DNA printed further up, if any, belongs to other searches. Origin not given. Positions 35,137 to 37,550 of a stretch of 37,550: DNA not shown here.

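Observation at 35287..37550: Unlisted giant ORF: HAS/NodC-like synthase fused to LysM and an AlgG-type (YG-DPHD) beta-helix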

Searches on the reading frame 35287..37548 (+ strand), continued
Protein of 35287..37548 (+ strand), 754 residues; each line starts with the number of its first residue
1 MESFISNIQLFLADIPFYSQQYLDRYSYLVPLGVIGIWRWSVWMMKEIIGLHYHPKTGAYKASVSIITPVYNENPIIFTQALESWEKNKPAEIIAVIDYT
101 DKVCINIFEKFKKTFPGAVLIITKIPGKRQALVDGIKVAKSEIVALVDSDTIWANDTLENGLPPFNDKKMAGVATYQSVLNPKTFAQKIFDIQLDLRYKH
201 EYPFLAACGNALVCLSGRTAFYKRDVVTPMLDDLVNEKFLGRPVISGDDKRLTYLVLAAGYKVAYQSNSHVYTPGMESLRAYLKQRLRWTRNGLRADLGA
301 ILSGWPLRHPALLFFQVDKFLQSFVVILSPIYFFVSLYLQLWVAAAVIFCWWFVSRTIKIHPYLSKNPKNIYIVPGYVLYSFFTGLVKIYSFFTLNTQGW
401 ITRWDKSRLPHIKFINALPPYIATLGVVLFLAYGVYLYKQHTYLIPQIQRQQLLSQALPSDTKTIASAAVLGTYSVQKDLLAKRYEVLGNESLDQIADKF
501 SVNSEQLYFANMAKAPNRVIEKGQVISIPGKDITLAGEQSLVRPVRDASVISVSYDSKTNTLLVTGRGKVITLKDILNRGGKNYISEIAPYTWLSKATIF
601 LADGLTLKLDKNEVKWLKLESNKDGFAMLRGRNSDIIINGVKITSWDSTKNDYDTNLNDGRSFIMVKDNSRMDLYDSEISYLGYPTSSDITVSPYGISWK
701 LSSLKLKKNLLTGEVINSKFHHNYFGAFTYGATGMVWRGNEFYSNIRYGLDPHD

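Call 7: find_homologous_proteins(query=window:35287-37548:+)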
Query window:35287-37548:+ (754 aa): 1223 proteins with E <= 0.001 among 8000 candidates; the best 120 are listed.
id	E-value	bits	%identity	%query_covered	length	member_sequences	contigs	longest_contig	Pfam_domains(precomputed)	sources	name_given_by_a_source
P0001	0.0e+0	1521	86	100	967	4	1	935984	PF13632.13,PF13229.13,PF13506.14,PF13641.13,PF00535.33,PF05048.20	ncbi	-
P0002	0.0e+0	1479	83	100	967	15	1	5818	PF13632.13,PF13229.13,PF13506.14,PF13641.13,PF01476.27,PF00535.33,PF05048.20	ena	-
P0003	0.0e+0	1445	82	100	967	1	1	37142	PF13632.13,PF13229.13,PF13506.14,PF13641.13,PF01476.27,PF00535.33,PF05048.20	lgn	-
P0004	0.0e+0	1372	78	99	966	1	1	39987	PF13632.13,PF13229.13,PF13506.14,PF13641.13,PF00535.33,PF05048.20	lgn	-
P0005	0.0e+0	1331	77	99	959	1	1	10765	PF13632.13,PF13229.13,PF13506.14,PF13641.13,PF00535.33,PF05048.20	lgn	-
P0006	0.0e+0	1325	75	100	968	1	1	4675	PF13632.13,PF13229.13,PF13506.14,PF13641.13,PF00535.33,PF05048.20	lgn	-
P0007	0.0e+0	1323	75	100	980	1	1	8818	PF13632.13,PF13229.13,PF13506.14,PF13641.13,PF00535.33,PF05048.20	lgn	-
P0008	0.0e+0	1314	74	100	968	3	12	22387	PF13632.13,PF13229.13,PF13506.14,PF13641.13,PF00535.33,PF05048.20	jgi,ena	-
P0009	0.0e+0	1310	74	100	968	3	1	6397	PF13632.13,PF13229.13,PF13506.14,PF13641.13,PF00535.33,PF05048.20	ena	-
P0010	0.0e+0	1308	74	100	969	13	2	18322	PF13632.13,PF13229.13,PF13506.14,PF13641.13,PF00535.33,PF05048.20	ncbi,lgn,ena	-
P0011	0.0e+0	1301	74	100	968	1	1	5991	PF13632.13,PF13229.13,PF13506.14,PF13641.13,PF00535.33,PF05048.20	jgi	-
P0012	0.0e+0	1299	74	100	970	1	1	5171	PF13632.13,PF13229.13,PF13506.14,PF13641.13,PF00535.33,PF05048.20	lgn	-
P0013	0.0e+0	1293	73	100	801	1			PF13632.13,PF13229.13,PF13506.14,PF13641.13,PF00535.33,PF05048.20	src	-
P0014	0.0e+0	1284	74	100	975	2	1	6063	PF13632.13,PF13229.13,PF13506.14,PF13641.13,PF00535.33,PF05048.20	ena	-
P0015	0.0e+0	1282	73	100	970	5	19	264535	PF13632.13,PF13229.13,PF13506.14,PF13641.13,PF00535.33,PF05048.20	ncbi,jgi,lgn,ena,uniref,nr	ncbi:MAG: Glycosyl transferase family 2 [Candidatus Amesbacteria bacterium GW2011_GWB1_47_26]|uniref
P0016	0.0e+0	1280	71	100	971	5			PF13632.13,PF13229.13,PF13506.14,PF13641.13,PF00535.33,PF05048.20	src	-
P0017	0.0e+0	1276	72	100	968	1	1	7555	PF13632.13,PF13229.13,PF13506.14,PF13641.13,PF00535.33,PF05048.20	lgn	-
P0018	0.0e+0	1254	71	99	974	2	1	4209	PF13632.13,PF13229.13,PF13506.14,PF13641.13,PF00535.33,PF05048.20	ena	-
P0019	0.0e+0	1253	70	100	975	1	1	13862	PF13632.13,PF13229.13,PF13506.14,PF13641.13,PF00535.33,PF05048.20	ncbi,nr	ncbi:MAG: right-handed parallel beta-helix repeat-containing protein [bacterium]|nr:right-handed par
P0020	0.0e+0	1249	71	99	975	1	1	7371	PF13632.13,PF13229.13,PF13506.14,PF13641.13,PF00535.33,PF05048.20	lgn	-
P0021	0.0e+0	1242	71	99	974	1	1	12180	PF13632.13,PF13229.13,PF13506.14,PF13641.13,PF00535.33,PF05048.20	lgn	-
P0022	0.0e+0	1225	70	100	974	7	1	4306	PF13632.13,PF13229.13,PF13506.14,PF13641.13,PF00535.33,PF05048.20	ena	-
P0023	0.0e+0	1197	70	96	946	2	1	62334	PF13632.13,PF13229.13,PF13506.14,PF13641.13,PF01476.27,PF00535.33,PF05048.20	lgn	-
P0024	0.0e+0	1194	67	100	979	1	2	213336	PF13632.13,PF13229.13,PF13506.14,PF13641.13,PF01476.27,PF00535.33,PF05048.20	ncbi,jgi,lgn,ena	-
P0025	0.0e+0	1188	67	100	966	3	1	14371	PF13632.13,PF13229.13,PF13506.14,PF13641.13,PF00535.33,PF05048.20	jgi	-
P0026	0.0e+0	1173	67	99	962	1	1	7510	PF13632.13,PF13229.13,PF13506.14,PF13641.13,PF01476.27,PF00535.33,PF05048.20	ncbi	-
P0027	0.0e+0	1165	66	99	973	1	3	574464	PF13632.13,PF13229.13,PF13506.14,PF13641.13,PF00535.33,PF05048.20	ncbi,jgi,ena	-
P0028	0.0e+0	1152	67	99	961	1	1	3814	PF13632.13,PF13229.13,PF13506.14,PF13641.13,PF01476.27,PF00535.33,PF05048.20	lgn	-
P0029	0.0e+0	1140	64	100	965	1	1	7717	PF13632.13,PF13229.13,PF13506.14,PF13641.13,PF00535.33,PF05048.20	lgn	-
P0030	0.0e+0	1133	65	100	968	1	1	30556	PF13632.13,PF13229.13,PF13506.14,PF13641.13,PF01476.27,PF00535.33,PF05048.20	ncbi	-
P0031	0.0e+0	1132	64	99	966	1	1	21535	PF13632.13,PF13229.13,PF13506.14,PF13641.13,PF01476.27,PF00535.33,PF05048.20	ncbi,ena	-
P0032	0.0e+0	1128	65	98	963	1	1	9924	PF13632.13,PF13229.13,PF13506.14,PF13641.13,PF01476.27,PF00535.33,PF05048.20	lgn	-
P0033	0.0e+0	1123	67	94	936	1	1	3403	PF13632.13,PF13229.13,PF13506.14,PF13641.13,PF01476.27,PF00535.33,PF05048.20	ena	-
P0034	0.0e+0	1114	64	99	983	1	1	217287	PF13632.13,PF13229.13,PF13506.14,PF13641.13,PF00535.33,PF05048.20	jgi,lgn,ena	-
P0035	0.0e+0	1108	64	99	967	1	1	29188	PF13632.13,PF13229.13,PF13506.14,PF13641.13,PF01476.27,PF00535.33,PF05048.20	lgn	-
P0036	0.0e+0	1107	63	99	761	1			PF13632.13,PF13506.14,PF13641.13,PF00535.33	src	-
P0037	0.0e+0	1102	63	99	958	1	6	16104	PF13632.13,PF13229.13,PF13506.14,PF13641.13,PF00535.33,PF05048.20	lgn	-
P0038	0.0e+0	1102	63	99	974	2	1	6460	PF13632.13,PF13229.13,PF13506.14,PF13641.13,PF01476.27,PF00535.33,PF05048.20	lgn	-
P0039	0.0e+0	1101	63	100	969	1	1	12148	PF13632.13,PF13229.13,PF13506.14,PF13641.13,PF01476.27,PF00535.33,PF05048.20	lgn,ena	-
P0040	0.0e+0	1100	64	99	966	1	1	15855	PF13632.13,PF13229.13,PF13506.14,PF13641.13,PF00535.33,PF05048.20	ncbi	-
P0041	0.0e+0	1100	64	100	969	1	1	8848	PF13632.13,PF13229.13,PF13506.14,PF13641.13,PF01476.27,PF00535.33,PF05048.20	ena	-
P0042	0.0e+0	1098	63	100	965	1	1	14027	PF13632.13,PF13229.13,PF13506.14,PF13641.13,PF01476.27,PF23473.2,PF00535.33,PF05048.20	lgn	-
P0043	0.0e+0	1095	63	100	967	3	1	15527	PF13632.13,PF13229.13,PF13506.14,PF13641.13,PF01476.27,PF00535.33,PF05048.20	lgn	-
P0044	0.0e+0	1091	62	100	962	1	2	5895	PF13632.13,PF13229.13,PF13506.14,PF13641.13,PF01476.27,PF00535.33,PF05048.20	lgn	-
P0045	0.0e+0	1087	64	98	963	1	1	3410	PF13632.13,PF13229.13,PF13506.14,PF13641.13,PF00535.33,PF05048.20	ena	-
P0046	0.0e+0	1085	63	99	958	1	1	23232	PF13632.13,PF13229.13,PF13506.14,PF13641.13,PF00535.33,PF05048.20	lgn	-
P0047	0.0e+0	1083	63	99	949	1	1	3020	PF13632.13,PF13229.13,PF13506.14,PF13641.13,PF00535.33,PF05048.20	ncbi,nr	ncbi:right-handed parallel beta-helix repeat-containing protein, partial [Candidatus Roizmanbacteria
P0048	0.0e+0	1079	62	100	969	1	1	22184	PF13632.13,PF13229.13,PF13506.14,PF13641.13,PF01476.27,PF00535.33,PF05048.20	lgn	-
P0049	0.0e+0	1078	62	99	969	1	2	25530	PF13632.13,PF13229.13,PF13506.14,PF13641.13,PF00535.33,PF05048.20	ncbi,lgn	-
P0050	0.0e+0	1073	63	96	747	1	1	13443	PF13632.13,PF13506.14,PF13641.13,PF01476.27,PF00535.33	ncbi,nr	ncbi:glycosyltransferase [Candidatus Roizmanbacteria bacterium]|nr:glycosyltransferase [Candidatus R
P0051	0.0e+0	1070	62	99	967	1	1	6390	PF13632.13,PF13229.13,PF13506.14,PF13641.13,PF00535.33,PF05048.20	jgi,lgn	jgi:hyaluronan synthase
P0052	0.0e+0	1062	61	99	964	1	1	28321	PF13632.13,PF13229.13,PF13506.14,PF13641.13,PF00535.33,PF05048.20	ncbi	-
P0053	0.0e+0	1058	61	98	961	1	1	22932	PF13632.13,PF13229.13,PF13506.14,PF13641.13,PF00535.33,PF05048.20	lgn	-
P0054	0.0e+0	1055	62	98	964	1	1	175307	PF13632.13,PF13229.13,PF13506.14,PF13641.13,PF01476.27,PF00535.33,PF05048.20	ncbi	-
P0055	0.0e+0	1053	61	99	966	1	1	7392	PF13632.13,PF13229.13,PF13506.14,PF13641.13,PF00535.33,PF05048.20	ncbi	-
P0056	0.0e+0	1050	59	99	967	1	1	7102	PF13632.13,PF13229.13,PF13506.14,PF13641.13,PF01476.27,PF00535.33,PF05048.20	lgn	-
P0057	0.0e+0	1047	60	100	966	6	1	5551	PF13632.13,PF13229.13,PF13506.14,PF13641.13,PF00535.33,PF05048.20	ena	-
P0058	0.0e+0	1045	61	99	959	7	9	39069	PF13632.13,PF13229.13,PF13506.14,PF13641.13,PF00535.33,PF05048.20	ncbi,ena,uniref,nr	ncbi:hypothetical protein A2866_05855 [Candidatus Roizmanbacteria bacterium RIFCSPHIGHO2_01_FULL_39_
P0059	0.0e+0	1045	61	98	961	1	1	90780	PF13632.13,PF13229.13,PF13506.14,PF13641.13,PF01476.27,PF00535.33,PF05048.20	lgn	-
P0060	0.0e+0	1038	61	99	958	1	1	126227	PF13632.13,PF13229.13,PF13506.14,PF13641.13,PF01476.27,PF23473.2,PF00535.33,PF05048.20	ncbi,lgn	-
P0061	0.0e+0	1035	59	99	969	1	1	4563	PF13632.13,PF13229.13,PF13506.14,PF13641.13,PF00535.33,PF05048.20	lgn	-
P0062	0.0e+0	1026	60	98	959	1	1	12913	PF13632.13,PF13229.13,PF13506.14,PF13641.13,PF00535.33,PF05048.20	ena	-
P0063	0.0e+0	1020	59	100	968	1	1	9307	PF13632.13,PF13229.13,PF13506.14,PF13641.13,PF00535.33,PF05048.20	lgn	-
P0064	0.0e+0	1020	60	98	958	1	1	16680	PF13632.13,PF13229.13,PF13506.14,PF13641.13,PF01476.27,PF00535.33,PF05048.20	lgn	-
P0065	0.0e+0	1017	59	98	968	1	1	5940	PF13632.13,PF13229.13,PF13506.14,PF13641.13,PF01476.27,PF23473.2,PF00535.33,PF05048.20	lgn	-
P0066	0.0e+0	1016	59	98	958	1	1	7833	PF13632.13,PF13229.13,PF13506.14,PF13641.13,PF01476.27,PF00535.33,PF05048.20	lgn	-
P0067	0.0e+0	1016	59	99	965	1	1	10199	PF13632.13,PF13229.13,PF13506.14,PF13641.13,PF01476.27,PF00535.33,PF05048.20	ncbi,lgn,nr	ncbi:MAG: right-handed parallel beta-helix repeat-containing protein [Candidatus Levybacteria bacter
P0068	0.0e+0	1016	60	98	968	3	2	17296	PF13632.13,PF13229.13,PF13506.14,PF13641.13,PF01476.27,PF00535.33,PF05048.20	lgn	-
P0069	0.0e+0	1012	60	98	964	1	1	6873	PF13632.13,PF13229.13,PF13506.14,PF13641.13,PF01476.27,PF00535.33,PF05048.20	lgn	-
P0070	0.0e+0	1012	58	99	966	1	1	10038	PF13632.13,PF13229.13,PF13506.14,PF13641.13,PF01476.27,PF00535.33,PF05048.20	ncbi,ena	-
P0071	3.7e-298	1009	59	99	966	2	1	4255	PF13632.13,PF13229.13,PF13506.14,PF13641.13,PF01476.27,PF00535.33,PF05048.20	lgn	-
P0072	1.5e-297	1007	60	98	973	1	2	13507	PF13632.13,PF13229.13,PF13506.14,PF13641.13,PF01476.27,PF00535.33,PF05048.20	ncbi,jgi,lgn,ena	-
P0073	6.2e-296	1002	59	98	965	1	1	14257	PF13632.13,PF13229.13,PF13506.14,PF13641.13,PF01476.27,PF00535.33,PF05048.20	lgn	-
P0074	7.1e-296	1002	58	99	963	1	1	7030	PF13632.13,PF13229.13,PF13506.14,PF13641.13,PF01476.27,PF00535.33,PF05048.20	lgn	-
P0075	1.3e-293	994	59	98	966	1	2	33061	PF13632.13,PF13229.13,PF13506.14,PF13641.13,PF01476.27,PF00535.33,PF05048.20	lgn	-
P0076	3.1e-293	993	58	99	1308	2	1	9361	PF13632.13,PF13229.13,PF13506.14,PF13641.13,PF07602.18,PF01476.27,PF00535.33,PF05048.20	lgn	-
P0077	5.1e-293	992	57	99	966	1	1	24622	PF13632.13,PF13229.13,PF13506.14,PF13641.13,PF00535.33,PF05048.20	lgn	-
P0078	6.7e-293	992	58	98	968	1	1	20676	PF13632.13,PF13229.13,PF13506.14,PF13641.13,PF01476.27,PF00535.33,PF05048.20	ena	-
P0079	7.6e-293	991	57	99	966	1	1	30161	PF13632.13,PF13229.13,PF13506.14,PF13641.13,PF00535.33,PF05048.20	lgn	-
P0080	2.0e-292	990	58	98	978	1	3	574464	PF13632.13,PF13229.13,PF13506.14,PF13641.13,PF01476.27,PF00535.33,PF05048.20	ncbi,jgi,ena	-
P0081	2.6e-291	986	58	98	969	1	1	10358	PF13632.13,PF13229.13,PF13506.14,PF13641.13,PF01476.27,PF00535.33,PF05048.20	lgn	-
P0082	5.4e-291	985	59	99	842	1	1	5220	PF13632.13,PF13229.13,PF13506.14,PF13641.13,PF01476.27,PF00535.33,PF05048.20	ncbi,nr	ncbi:MAG: glycosyltransferase, partial [bacterium]|nr:glycosyltransferase [bacterium]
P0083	9.0e-291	985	57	99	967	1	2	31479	PF13632.13,PF13229.13,PF13506.14,PF13641.13,PF01476.27,PF00535.33,PF05048.20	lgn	-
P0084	3.2e-290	983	57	99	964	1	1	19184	PF13632.13,PF13229.13,PF13506.14,PF13641.13,PF01476.27,PF00535.33,PF05048.20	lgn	-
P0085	1.8e-289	980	57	100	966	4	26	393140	PF13632.13,PF13229.13,PF13506.14,PF13641.13,PF01476.27,PF00535.33,PF05048.20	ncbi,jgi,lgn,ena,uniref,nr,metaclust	ncbi:hypothetical protein A3G67_03780 [Candidatus Roizmanbacteria bacterium RIFCSPLOWO2_12_FULL_40_1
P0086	2.3e-289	980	58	99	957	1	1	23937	PF13632.13,PF13229.13,PF13506.14,PF13641.13,PF01476.27,PF00535.33,PF05048.20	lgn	-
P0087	3.9e-288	976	58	98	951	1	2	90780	PF13632.13,PF13229.13,PF13506.14,PF13641.13,PF01476.27,PF00535.33,PF05048.20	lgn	-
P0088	7.6e-288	975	56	99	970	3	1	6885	PF13632.13,PF13229.13,PF13506.14,PF13641.13,PF00535.33,PF05048.20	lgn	-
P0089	1.5e-287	974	58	98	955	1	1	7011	PF13632.13,PF13229.13,PF13506.14,PF13641.13,PF01476.27,PF00535.33,PF05048.20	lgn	-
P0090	4.9e-286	969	56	98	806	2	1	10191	PF13632.13,PF13229.13,PF13641.13,PF01476.27,PF00535.33,PF05048.20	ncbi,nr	ncbi:MAG: glycosyltransferase [Actinobacteria bacterium]|nr:glycosyltransferase [Actinomycetota bact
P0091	7.8e-286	968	57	99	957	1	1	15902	PF13632.13,PF13229.13,PF13506.14,PF13641.13,PF01476.27,PF00535.33,PF05048.20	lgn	-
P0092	1.4e-285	967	57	98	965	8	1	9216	PF13632.13,PF13229.13,PF13506.14,PF13641.13,PF01476.27,PF00535.33,PF05048.20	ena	-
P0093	1.6e-285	967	57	98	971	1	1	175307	PF13632.13,PF13229.13,PF13506.14,PF13641.13,PF01476.27,PF00535.33,PF05048.20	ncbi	-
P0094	2.4e-284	963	55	99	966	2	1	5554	PF13632.13,PF13229.13,PF13506.14,PF13641.13,PF01476.27,PF00535.33,PF05048.20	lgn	-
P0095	8.4e-283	958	55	99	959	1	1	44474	PF13632.13,PF13229.13,PF13506.14,PF13641.13,PF01476.27,PF00535.33,PF05048.20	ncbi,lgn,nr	ncbi:MAG: glycosyltransferase [bacterium]|nr:glycosyltransferase [bacterium]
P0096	1.7e-281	954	58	95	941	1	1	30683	PF13632.13,PF13229.13,PF13506.14,PF13641.13,PF01476.27,PF00535.33,PF05048.20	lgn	-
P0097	1.9e-281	954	55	99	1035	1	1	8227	PF13632.13,PF13229.13,PF13506.14,PF13641.13,PF01476.27,PF00535.33,PF05048.20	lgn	-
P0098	6.4e-280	949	79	70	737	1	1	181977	PF13229.13,PF13641.13,PF01476.27,PF05048.20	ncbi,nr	ncbi:MAG: right-handed parallel beta-helix repeat-containing protein [Candidatus Levybacteria bacter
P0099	2.0e-279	947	56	97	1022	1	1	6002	PF13632.13,PF13229.13,PF13506.14,PF13641.13,PF01476.27,PF00535.33,PF05048.20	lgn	-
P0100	1.2e-278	945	55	99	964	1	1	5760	PF13632.13,PF13229.13,PF13506.14,PF13641.13,PF01476.27,PF00535.33,PF05048.20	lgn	-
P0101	2.4e-276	937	55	97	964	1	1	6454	PF13632.13,PF13229.13,PF13506.14,PF13641.13,PF01476.27,PF00535.33,PF05048.20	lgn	-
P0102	9.0e-276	935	57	98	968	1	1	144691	PF13632.13,PF13229.13,PF13506.14,PF13641.13,PF01476.27,PF23473.2,PF00535.33,PF05048.20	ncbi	-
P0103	3.3e-275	933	54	99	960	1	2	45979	PF13632.13,PF13229.13,PF13506.14,PF13641.13,PF01476.27,PF00535.33,PF05048.20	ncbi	-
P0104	4.6e-275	933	68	79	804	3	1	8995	PF13229.13,PF13641.13,PF05048.20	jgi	-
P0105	4.5e-274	929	71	75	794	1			PF13632.13,PF13506.14,PF13641.13,PF00535.33,PF00041.28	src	-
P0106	9.1e-274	928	56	99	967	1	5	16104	PF13229.13,PF13506.14,PF13641.13,PF01476.27,PF00535.33,PF05048.20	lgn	-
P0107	2.8e-273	927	54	98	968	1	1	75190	PF13632.13,PF13229.13,PF13506.14,PF13641.13,PF00535.33,PF05048.20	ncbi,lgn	-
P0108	1.5e-270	918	54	98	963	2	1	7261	PF13632.13,PF13229.13,PF13506.14,PF13641.13,PF00535.33,PF05048.20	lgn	-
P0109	1.0e-268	912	54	99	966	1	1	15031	PF13632.13,PF13229.13,PF13641.13,PF01476.27,PF00535.33,PF05048.20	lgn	-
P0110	4.2e-268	910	54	98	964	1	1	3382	PF13632.13,PF13229.13,PF13506.14,PF13641.13,PF01476.27,PF00535.33,PF05048.20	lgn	-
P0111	4.8e-268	909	54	98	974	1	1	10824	PF13632.13,PF13229.13,PF13506.14,PF13641.13,PF01476.27,PF00535.33,PF05048.20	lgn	-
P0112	1.5e-267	908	54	99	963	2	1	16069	PF13632.13,PF13229.13,PF13506.14,PF13641.13,PF01476.27,PF00535.33,PF05048.20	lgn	-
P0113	1.8e-267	908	54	98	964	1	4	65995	PF13632.13,PF13229.13,PF13506.14,PF13641.13,PF00535.33,PF05048.20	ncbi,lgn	-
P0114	4.1e-266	903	54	98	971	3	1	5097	PF13632.13,PF13229.13,PF13506.14,PF13641.13,PF01476.27,PF00535.33,PF05048.20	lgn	-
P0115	3.1e-265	900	53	98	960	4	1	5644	PF13632.13,PF13229.13,PF13506.14,PF13641.13,PF01476.27,PF00535.33,PF05048.20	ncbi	-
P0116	6.3e-261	886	54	100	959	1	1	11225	PF13632.13,PF13229.13,PF13506.14,PF13641.13,PF01476.27,PF00535.33,PF05048.20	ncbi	-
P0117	6.9e-259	879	52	100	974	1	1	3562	PF13632.13,PF13229.13,PF13506.14,PF13641.13,PF00535.33,PF05048.20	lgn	-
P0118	9.3e-259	879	52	98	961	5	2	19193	PF13632.13,PF13229.13,PF13506.14,PF13641.13,PF00535.33,PF05048.20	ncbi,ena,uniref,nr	ncbi:hypothetical protein A2866_06825 [Candidatus Roizmanbacteria bacterium RIFCSPHIGHO2_01_FULL_39_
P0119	2.5e-258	877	53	98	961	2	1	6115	PF13632.13,PF13229.13,PF13506.14,PF13641.13,PF00535.33,PF05048.20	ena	-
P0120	2.1e-257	874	52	98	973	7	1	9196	PF13632.13,PF13229.13,PF13506.14,PF13641.13,PF01476.27,PF00535.33,PF05048.20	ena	-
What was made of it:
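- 36733..36873 (+): LysM-like module (residues 483-529, beta-alpha-alpha-beta). PF01476 is precomputed for many relatives (call 7).
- Checked: 'Giant' is an overstatement, because full-length relatives are about 967 aa (call 7).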
